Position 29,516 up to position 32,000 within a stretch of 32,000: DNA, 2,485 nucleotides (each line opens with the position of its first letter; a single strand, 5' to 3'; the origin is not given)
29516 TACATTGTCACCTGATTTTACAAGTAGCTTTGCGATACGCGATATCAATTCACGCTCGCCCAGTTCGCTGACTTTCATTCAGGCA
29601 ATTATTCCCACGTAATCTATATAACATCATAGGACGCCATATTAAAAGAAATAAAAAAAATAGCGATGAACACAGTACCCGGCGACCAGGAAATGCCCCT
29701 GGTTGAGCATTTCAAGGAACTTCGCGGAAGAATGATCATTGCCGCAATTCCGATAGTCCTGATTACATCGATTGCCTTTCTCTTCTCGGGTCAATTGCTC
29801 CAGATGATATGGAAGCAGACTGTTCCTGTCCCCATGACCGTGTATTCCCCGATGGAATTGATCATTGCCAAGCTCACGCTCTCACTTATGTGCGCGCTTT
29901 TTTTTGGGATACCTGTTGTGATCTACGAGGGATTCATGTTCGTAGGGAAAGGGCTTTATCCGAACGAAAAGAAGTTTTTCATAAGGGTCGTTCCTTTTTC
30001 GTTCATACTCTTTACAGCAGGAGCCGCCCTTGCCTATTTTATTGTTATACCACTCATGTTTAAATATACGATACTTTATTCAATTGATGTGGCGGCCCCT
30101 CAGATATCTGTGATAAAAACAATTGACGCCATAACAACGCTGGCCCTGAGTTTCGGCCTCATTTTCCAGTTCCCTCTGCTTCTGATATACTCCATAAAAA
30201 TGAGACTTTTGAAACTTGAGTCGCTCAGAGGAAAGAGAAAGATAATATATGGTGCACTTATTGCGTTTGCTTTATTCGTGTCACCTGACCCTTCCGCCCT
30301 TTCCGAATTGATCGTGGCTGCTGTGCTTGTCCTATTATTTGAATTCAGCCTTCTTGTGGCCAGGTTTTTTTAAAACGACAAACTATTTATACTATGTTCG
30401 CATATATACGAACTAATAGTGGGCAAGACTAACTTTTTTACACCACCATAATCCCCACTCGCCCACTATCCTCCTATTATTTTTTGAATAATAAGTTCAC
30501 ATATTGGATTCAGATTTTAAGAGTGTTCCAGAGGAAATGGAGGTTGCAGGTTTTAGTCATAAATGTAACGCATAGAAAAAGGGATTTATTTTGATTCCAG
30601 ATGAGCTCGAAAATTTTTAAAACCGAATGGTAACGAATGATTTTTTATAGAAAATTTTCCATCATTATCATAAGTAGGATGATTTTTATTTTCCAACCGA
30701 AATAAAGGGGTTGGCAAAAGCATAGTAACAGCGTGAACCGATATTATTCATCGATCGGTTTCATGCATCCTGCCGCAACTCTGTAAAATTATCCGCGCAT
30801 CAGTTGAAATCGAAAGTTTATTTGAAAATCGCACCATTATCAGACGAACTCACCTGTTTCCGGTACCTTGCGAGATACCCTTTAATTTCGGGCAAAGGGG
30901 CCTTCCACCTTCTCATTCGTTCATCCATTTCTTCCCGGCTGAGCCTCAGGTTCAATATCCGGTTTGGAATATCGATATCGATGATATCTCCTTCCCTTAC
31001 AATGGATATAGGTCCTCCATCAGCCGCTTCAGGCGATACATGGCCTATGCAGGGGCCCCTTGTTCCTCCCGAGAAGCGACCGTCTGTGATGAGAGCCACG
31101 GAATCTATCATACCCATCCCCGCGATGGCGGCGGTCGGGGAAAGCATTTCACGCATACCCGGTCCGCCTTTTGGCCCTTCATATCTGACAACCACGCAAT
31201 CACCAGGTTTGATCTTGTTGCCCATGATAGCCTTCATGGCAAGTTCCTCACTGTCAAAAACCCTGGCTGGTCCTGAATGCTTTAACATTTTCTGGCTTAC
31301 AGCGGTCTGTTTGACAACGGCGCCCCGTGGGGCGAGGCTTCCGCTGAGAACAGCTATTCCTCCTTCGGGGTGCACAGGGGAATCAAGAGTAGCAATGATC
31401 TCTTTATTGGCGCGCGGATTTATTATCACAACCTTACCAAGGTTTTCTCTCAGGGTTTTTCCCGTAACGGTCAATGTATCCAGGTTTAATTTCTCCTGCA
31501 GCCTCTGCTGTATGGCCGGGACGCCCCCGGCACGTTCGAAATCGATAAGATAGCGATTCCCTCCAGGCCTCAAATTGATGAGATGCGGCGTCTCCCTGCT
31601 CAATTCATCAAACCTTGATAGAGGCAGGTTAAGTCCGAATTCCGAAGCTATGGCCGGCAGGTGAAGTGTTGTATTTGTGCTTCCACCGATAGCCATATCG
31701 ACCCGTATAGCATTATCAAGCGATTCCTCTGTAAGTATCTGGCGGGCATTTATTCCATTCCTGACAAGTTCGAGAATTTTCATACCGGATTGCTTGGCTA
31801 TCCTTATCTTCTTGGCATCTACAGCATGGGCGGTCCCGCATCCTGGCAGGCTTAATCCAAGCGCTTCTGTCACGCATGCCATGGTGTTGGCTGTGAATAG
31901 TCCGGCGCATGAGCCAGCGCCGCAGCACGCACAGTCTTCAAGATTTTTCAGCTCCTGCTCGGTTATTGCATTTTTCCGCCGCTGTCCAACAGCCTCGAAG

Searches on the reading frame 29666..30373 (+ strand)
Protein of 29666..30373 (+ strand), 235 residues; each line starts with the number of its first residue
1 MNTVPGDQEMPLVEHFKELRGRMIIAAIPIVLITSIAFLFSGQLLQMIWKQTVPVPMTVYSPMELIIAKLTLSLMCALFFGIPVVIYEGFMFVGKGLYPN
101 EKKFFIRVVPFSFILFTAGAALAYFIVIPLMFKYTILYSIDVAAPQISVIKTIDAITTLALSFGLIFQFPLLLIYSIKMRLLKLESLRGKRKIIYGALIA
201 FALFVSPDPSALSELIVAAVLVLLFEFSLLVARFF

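Call 9: search_protein_families(library=pfam, proteins=[window:29666-30373:+], max_evalue=0.01)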
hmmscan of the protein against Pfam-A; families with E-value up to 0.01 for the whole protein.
window:29666-30373:+ (235 aa): 1 family
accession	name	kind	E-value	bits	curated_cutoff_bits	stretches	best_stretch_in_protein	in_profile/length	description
PF00902.23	TatC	-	4.2e-44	151.3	25.1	1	14-218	1-206/208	Sec-independent protein translocase protein (TatC)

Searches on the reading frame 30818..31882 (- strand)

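Call 9: search_protein_families(library=pfam, proteins=[window:30818-31882:-], max_evalue=0.01)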
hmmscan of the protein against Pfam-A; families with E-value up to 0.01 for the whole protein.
window:30818-31882:- (354 aa): 2 families
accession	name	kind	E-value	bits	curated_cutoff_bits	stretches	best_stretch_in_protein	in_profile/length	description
PF24877.1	ILV_EDD_C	-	8.6e-79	263.8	27.7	1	161-351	1-191/191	Dihydroxy-acid/6-phosphogluconate dehydratase C-terminal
PF00920.27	ILVD_EDD_N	-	2.5e-53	181.7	27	1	1-147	168-316/316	Dihydroxy-acid/6-phosphogluconate dehydratase N-terminal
